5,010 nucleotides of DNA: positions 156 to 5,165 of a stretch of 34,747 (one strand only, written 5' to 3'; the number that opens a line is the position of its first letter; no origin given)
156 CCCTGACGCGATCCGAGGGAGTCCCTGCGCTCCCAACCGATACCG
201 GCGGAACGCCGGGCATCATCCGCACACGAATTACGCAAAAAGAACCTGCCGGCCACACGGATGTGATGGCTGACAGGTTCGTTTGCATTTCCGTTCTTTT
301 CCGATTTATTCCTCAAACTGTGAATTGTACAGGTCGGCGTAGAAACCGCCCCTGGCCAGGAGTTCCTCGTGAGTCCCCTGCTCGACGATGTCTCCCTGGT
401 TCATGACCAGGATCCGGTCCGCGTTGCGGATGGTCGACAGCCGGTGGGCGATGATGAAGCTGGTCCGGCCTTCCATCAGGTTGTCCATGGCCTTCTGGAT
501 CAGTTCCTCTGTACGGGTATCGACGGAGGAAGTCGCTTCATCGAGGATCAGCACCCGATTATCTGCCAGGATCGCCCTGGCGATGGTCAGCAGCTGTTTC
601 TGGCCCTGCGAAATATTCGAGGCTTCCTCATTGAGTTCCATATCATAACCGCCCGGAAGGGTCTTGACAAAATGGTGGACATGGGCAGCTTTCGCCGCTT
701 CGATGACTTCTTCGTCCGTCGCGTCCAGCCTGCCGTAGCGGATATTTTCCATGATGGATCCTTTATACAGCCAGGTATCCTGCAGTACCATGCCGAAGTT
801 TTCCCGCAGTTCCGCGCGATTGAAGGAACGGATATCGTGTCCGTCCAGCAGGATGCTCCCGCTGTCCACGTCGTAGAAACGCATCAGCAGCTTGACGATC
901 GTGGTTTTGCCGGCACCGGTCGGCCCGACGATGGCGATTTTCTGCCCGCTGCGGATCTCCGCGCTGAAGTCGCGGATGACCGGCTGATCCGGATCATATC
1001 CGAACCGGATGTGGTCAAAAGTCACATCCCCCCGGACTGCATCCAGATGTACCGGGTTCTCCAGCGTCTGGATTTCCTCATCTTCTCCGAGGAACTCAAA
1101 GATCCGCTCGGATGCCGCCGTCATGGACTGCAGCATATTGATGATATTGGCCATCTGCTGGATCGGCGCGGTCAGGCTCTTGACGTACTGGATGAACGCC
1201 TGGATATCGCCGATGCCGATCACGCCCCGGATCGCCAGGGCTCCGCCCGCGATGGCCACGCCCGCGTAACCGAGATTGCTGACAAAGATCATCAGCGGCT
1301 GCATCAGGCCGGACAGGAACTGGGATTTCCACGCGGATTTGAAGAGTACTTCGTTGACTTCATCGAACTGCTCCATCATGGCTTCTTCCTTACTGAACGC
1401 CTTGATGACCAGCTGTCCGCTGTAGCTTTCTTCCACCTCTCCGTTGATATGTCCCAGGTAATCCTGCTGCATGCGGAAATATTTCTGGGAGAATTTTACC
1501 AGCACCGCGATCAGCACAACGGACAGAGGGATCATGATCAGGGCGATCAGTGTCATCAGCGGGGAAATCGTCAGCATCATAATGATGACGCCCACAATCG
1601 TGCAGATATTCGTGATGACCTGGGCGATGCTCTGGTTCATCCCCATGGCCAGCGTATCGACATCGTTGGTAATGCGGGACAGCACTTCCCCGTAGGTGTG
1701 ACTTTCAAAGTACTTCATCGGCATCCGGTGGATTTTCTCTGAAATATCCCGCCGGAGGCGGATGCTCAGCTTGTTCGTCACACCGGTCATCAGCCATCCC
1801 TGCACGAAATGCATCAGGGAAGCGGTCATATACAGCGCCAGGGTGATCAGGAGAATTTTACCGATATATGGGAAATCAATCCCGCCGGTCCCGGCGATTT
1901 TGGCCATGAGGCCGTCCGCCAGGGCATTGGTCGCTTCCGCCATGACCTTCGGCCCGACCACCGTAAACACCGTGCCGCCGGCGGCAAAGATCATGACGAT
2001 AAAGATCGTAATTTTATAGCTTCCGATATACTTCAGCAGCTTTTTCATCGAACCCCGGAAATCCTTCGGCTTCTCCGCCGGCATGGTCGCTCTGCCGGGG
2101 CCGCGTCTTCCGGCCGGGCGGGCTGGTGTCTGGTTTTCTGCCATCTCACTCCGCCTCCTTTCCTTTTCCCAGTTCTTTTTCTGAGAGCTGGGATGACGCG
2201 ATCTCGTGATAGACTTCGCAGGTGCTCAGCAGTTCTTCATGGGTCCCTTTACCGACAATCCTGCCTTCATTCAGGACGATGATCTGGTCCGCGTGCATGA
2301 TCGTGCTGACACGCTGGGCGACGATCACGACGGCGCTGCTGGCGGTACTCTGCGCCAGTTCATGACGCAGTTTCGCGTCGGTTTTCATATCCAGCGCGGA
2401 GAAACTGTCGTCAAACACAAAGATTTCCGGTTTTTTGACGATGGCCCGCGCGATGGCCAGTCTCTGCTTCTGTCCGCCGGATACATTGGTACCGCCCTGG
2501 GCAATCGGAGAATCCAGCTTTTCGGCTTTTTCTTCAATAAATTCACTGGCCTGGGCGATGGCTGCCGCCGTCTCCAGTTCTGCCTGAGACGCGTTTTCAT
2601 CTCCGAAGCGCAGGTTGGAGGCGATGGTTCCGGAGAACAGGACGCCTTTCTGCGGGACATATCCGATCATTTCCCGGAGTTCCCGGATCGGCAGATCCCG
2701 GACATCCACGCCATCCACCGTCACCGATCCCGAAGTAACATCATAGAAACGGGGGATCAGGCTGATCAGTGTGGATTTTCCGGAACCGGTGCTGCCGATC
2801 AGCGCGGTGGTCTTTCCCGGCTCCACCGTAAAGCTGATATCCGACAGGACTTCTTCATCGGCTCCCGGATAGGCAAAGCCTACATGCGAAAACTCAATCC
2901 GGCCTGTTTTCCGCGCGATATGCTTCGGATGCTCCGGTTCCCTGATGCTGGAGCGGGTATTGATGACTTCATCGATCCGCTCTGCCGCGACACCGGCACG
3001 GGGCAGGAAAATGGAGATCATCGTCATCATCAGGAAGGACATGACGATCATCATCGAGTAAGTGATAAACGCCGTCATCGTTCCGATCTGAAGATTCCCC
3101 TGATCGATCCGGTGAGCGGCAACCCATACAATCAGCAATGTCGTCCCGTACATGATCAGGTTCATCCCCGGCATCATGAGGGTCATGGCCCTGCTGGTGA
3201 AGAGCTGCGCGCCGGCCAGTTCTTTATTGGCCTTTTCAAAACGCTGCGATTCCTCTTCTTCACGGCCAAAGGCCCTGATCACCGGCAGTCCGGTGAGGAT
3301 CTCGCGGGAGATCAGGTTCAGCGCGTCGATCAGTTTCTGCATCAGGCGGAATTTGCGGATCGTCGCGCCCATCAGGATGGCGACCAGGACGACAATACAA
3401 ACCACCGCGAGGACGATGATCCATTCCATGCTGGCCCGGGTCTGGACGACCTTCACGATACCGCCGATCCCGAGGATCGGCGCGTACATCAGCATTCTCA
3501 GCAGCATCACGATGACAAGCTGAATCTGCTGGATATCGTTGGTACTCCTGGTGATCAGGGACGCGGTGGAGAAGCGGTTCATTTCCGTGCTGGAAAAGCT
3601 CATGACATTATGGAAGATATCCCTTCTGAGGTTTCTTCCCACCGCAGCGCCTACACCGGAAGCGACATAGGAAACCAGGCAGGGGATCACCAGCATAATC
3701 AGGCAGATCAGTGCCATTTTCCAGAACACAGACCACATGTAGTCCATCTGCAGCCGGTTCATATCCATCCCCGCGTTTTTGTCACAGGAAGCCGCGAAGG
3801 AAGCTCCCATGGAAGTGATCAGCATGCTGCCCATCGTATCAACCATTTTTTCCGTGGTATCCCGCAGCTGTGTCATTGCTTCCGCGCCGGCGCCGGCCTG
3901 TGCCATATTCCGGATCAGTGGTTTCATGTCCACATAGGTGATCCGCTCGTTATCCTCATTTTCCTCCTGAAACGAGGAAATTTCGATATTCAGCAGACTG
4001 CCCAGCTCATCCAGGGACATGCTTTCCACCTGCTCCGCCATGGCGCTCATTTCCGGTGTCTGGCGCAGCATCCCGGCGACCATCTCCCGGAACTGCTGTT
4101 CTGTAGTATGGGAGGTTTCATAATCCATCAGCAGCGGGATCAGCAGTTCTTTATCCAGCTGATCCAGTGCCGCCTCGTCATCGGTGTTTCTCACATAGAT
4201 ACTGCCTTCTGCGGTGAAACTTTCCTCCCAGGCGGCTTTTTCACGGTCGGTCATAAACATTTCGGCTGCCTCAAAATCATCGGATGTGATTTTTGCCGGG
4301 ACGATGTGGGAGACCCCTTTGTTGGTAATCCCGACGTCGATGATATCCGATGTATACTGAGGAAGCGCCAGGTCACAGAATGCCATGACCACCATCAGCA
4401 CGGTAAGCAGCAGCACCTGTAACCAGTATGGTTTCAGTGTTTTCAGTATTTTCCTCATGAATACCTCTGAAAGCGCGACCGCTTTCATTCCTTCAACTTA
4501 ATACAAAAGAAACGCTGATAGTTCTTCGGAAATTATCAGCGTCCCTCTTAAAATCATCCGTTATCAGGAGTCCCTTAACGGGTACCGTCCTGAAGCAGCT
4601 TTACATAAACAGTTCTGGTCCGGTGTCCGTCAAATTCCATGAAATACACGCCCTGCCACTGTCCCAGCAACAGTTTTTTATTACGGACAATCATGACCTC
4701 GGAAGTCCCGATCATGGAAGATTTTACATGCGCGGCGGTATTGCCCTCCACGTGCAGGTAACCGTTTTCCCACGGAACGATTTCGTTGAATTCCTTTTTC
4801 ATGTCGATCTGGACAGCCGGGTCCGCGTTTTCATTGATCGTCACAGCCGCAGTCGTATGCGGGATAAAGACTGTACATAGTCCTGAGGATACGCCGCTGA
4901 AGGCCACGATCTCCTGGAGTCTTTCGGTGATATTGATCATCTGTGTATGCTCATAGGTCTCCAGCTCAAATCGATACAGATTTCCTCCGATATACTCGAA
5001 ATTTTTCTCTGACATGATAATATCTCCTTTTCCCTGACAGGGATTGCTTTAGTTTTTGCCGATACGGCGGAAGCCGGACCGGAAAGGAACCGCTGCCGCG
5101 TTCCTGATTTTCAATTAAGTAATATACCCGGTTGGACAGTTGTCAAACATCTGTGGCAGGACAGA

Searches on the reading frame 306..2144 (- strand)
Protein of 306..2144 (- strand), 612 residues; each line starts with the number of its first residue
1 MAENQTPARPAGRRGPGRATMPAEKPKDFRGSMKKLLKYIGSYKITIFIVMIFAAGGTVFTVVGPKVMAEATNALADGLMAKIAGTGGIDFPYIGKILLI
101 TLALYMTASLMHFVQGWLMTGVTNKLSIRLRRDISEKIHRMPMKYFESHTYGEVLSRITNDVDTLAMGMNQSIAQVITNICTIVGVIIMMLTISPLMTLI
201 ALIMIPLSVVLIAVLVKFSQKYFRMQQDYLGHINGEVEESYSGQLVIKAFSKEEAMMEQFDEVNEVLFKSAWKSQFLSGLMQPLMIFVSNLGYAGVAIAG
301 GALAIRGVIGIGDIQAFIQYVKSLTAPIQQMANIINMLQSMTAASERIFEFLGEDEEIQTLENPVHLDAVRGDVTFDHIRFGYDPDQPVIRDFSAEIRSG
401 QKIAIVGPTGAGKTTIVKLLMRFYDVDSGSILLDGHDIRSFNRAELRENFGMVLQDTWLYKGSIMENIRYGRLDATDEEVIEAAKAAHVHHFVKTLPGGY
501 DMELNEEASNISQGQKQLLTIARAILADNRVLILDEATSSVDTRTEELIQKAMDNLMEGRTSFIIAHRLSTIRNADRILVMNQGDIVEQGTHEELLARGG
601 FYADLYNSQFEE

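Call 44: search_protein_families(library=pfam, proteins=[window:306-2144:-], max_evalue=0.00001)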
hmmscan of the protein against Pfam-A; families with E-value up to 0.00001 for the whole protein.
window:306-2144:- (612 aa): 2 families
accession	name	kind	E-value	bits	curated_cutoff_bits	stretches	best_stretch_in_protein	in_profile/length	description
PF00664.28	ABC_membrane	-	9.3e-51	173.5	28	1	47-327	1-273/274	ABC transporter transmembrane region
PF00005.33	ABC_tran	-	9e-30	104.5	25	1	391-539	2-137/137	ABC transporter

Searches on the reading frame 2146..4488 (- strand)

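Call 44: search_protein_families(library=pfam, proteins=[window:2146-4488:-], max_evalue=0.00001)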
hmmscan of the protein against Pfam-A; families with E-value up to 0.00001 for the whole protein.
window:2146-4488:- (780 aa): 2 families
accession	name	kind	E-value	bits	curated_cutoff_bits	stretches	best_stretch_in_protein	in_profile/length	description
PF00005.33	ABC_tran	-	2.3e-30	106.4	25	1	548-696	1-136/137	ABC transporter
PF00664.28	ABC_membrane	-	1.7e-29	103.8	28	1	255-484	44-273/274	ABC transporter transmembrane region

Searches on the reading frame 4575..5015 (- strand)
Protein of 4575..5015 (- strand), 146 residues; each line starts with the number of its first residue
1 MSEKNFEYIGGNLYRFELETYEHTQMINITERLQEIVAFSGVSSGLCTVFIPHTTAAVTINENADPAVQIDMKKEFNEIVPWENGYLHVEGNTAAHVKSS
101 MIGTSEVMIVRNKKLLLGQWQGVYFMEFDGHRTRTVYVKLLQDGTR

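Call 44: search_protein_families(library=pfam, proteins=[window:4575-5015:-], max_evalue=0.00001)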
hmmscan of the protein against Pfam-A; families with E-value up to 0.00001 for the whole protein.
window:4575-5015:- (146 aa): 1 family
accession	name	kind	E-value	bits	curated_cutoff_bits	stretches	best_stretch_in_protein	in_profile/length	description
PF01894.22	UPF0047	-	6e-42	142.9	27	1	28-139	1-116/117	Uncharacterised protein family UPF0047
